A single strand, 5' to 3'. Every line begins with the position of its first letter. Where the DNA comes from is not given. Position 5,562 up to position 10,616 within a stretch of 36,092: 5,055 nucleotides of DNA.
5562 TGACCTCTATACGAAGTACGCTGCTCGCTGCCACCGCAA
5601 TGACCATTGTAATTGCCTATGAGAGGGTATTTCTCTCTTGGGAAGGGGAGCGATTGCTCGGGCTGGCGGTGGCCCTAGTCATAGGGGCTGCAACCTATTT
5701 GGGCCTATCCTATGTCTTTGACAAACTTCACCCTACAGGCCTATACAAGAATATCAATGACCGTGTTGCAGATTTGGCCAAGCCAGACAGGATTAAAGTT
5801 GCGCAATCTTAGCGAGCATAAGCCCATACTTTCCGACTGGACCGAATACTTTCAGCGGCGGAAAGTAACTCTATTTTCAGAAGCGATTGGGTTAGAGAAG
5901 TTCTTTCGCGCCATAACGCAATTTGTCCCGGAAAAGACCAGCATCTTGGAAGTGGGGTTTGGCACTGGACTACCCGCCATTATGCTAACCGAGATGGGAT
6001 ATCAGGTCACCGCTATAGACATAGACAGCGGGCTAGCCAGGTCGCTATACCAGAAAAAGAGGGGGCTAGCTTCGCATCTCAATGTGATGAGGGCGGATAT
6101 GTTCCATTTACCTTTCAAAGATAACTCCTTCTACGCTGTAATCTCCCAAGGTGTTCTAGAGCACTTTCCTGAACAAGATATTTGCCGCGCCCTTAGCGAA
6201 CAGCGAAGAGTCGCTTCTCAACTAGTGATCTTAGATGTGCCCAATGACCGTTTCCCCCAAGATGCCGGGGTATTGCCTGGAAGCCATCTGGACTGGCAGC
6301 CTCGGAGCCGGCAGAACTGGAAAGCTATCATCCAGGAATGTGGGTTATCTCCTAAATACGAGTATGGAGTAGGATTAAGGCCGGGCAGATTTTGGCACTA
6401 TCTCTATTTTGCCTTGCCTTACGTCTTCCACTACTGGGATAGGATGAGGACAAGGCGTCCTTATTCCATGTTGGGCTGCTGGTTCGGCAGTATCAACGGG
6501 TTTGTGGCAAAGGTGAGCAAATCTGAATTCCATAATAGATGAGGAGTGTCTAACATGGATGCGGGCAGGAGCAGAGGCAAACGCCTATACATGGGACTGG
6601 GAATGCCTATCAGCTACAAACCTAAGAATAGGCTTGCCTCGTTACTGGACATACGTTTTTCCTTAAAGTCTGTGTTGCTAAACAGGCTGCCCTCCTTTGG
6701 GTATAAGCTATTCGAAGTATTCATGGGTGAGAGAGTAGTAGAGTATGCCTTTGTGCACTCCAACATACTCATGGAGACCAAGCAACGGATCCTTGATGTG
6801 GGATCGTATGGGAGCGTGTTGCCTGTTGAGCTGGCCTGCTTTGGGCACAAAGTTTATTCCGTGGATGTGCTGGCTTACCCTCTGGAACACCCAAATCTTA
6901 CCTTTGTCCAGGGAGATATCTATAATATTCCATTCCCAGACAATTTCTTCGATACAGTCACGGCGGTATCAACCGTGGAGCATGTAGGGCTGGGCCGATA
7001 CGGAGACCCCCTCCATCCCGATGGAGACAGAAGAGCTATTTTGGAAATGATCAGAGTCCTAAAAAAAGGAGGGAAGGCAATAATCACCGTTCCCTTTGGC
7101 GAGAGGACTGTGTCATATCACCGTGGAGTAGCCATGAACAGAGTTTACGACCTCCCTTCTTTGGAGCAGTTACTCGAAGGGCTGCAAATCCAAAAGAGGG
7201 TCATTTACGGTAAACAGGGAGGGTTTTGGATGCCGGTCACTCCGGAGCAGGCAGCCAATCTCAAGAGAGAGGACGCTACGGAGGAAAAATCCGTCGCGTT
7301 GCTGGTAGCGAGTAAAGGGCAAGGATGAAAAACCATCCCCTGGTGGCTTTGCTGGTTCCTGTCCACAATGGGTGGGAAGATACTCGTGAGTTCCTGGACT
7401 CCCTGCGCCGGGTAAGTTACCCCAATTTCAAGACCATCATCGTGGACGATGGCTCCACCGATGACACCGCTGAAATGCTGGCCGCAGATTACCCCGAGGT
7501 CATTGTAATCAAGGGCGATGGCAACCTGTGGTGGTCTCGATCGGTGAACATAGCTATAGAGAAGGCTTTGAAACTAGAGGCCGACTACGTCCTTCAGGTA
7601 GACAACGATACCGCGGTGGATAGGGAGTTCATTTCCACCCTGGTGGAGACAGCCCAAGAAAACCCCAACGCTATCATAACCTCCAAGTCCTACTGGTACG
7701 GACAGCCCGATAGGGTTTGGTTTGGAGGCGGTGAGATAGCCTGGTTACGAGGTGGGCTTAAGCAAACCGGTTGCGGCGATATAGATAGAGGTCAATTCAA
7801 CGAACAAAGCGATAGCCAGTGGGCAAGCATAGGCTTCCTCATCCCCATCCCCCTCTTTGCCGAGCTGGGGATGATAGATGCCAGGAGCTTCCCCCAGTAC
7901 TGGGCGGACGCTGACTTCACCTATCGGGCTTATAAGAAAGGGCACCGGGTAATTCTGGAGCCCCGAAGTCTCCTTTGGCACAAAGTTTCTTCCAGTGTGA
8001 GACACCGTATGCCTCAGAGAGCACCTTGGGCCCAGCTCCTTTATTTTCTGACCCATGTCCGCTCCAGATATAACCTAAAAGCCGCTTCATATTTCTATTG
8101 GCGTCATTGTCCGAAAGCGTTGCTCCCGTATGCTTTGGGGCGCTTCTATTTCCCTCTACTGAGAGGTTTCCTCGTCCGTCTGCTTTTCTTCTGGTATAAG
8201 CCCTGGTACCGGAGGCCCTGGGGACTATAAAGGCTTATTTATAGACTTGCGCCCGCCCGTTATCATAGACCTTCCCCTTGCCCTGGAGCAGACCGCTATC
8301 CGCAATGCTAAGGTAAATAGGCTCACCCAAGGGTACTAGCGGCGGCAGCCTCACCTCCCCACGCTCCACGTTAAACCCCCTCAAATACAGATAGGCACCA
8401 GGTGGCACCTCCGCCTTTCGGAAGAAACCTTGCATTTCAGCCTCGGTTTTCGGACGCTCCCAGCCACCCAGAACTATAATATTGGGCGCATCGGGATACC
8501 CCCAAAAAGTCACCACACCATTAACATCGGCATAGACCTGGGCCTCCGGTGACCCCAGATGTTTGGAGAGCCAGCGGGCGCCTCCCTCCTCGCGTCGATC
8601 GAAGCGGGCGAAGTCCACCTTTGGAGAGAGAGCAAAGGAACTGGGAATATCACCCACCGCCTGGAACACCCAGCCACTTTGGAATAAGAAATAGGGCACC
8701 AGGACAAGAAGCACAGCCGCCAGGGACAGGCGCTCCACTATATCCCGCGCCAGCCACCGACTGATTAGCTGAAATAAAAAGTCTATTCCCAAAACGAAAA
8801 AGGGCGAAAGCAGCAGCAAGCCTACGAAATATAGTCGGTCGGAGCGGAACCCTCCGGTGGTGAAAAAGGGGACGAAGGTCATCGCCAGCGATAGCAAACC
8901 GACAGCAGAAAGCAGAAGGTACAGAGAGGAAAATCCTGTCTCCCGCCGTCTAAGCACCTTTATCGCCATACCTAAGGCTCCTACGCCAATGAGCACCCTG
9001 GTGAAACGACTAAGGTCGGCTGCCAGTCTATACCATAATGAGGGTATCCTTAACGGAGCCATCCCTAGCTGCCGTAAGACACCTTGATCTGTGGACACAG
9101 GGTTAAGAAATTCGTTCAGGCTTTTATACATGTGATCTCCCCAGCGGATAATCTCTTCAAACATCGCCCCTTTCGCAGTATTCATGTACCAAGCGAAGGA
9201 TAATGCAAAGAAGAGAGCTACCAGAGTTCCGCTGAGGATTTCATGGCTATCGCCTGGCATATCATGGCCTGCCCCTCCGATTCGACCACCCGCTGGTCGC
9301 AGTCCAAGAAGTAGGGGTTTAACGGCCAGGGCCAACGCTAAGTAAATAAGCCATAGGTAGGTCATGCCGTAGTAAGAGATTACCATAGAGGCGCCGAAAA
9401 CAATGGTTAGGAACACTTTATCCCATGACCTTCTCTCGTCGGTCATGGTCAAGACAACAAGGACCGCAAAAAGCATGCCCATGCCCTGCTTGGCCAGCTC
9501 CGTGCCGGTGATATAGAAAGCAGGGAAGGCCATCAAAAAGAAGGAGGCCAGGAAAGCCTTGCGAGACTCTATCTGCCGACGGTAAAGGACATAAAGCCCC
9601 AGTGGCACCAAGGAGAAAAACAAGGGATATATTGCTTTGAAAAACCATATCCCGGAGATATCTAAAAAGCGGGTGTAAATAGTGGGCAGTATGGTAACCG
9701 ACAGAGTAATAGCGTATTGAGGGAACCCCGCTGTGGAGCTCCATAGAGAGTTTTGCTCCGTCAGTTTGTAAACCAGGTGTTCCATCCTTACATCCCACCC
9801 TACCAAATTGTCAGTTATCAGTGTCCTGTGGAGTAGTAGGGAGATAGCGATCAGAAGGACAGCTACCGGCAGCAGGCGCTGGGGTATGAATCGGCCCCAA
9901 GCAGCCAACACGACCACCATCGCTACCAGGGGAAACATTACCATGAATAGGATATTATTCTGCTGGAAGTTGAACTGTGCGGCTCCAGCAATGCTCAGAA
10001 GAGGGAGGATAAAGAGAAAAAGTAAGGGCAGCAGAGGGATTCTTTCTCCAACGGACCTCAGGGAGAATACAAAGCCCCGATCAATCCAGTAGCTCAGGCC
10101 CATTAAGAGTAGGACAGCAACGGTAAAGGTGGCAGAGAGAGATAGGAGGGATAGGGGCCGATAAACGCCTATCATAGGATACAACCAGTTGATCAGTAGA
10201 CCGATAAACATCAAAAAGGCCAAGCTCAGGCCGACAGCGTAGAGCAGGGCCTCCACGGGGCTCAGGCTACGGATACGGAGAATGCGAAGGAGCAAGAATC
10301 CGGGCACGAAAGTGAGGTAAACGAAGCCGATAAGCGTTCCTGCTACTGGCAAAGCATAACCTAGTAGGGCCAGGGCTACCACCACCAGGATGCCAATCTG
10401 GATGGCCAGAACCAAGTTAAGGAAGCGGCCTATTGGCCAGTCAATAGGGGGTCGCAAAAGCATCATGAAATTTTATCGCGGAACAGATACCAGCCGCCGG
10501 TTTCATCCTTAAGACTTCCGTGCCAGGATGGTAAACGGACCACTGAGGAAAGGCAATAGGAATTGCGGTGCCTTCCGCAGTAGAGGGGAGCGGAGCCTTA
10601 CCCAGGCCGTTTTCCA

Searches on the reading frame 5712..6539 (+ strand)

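Call 29: search_protein_families(library=pfam, proteins=[window:5712-6539:+], max_evalue=0.001)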
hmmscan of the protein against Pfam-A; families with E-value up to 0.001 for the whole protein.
window:5712-6539:+ (276 aa): 6 families
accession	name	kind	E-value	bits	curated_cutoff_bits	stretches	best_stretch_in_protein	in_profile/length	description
PF08241.18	Methyltransf_11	-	2.1e-16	60.7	21.2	1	79-168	1-87/95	Methyltransferase domain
PF13649.12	Methyltransf_25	-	7.7e-16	59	27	1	78-167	1-92/97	Methyltransferase domain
PF00398.26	RrnaAD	-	1.7e-05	24.5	24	1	74-137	30-92/263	Ribosomal RNA adenine dimethylase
PF13489.12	Methyltransf_23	-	4e-05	23.9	27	1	66-178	11-120/164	Methyltransferase domain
PF08242.18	Methyltransf_12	-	5e-05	24.4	30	1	79-167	1-91/98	Methyltransferase domain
PF13847.12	Methyltransf_31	-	7.3e-05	22.9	27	1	75-158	4-93/145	Methyltransferase domain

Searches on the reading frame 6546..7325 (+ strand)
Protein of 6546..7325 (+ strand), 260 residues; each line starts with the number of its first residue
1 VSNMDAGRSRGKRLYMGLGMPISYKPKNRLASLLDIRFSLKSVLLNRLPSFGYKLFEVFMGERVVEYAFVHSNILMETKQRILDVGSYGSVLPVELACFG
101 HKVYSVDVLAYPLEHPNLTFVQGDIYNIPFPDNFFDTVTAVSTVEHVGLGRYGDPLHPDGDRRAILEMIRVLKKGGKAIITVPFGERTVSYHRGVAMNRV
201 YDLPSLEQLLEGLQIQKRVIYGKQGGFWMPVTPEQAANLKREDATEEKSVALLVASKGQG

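Call 29: search_protein_families(library=pfam, proteins=[window:6546-7325:+], max_evalue=0.001)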
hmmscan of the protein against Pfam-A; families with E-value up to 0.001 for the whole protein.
window:6546-7325:+ (260 aa): 5 families
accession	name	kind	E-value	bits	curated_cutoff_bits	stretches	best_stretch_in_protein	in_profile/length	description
PF03269.20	DUF268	-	1.5e-13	51.4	25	1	134-214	62-138/176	Caenorhabditis protein of unknown function, DUF268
PF08241.18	Methyltransf_11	-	3.8e-12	47.1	21.2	1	83-180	1-95/95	Methyltransferase domain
PF13649.12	Methyltransf_25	-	1.4e-06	29.3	27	1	111-176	32-97/97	Methyltransferase domain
PF13489.12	Methyltransf_23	-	1.6e-05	25.2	27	1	77-185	21-121/164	Methyltransferase domain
PF13847.12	Methyltransf_31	-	0.00018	21.7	27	1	117-183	55-112/145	Methyltransferase domain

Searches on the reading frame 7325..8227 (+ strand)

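Call 29: search_protein_families(library=pfam, proteins=[window:7325-8227:+], max_evalue=0.001)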
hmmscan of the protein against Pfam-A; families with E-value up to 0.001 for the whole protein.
window:7325-8227:+ (301 aa): 3 families
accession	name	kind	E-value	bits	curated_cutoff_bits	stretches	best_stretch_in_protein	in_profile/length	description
PF00535.33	Glycos_transf_2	-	1.3e-22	80.9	23.3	1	10-136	3-129/168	Glycosyl transferase family 2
PF13641.12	Glyco_tranf_2_3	-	1.3e-07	32.3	27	1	7-236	3-228/230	Glycosyltransferase like family 2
PF13632.12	Glyco_trans_2_3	-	0.00037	20.8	27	0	88-279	1-185/198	Glycosyl transferase family group 2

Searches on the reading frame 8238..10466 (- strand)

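Call 5: search_protein_families(library=pfam, proteins=[window:8238-10466:-], max_evalue=0.01)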
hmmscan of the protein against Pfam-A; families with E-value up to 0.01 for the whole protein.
window:8238-10466:- (743 aa): 1 family
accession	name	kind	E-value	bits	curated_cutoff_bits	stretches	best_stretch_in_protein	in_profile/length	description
PF09971.14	DUF2206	-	7.1e-46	157.2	35.6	1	352-742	3-368/368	Predicted membrane protein (DUF2206)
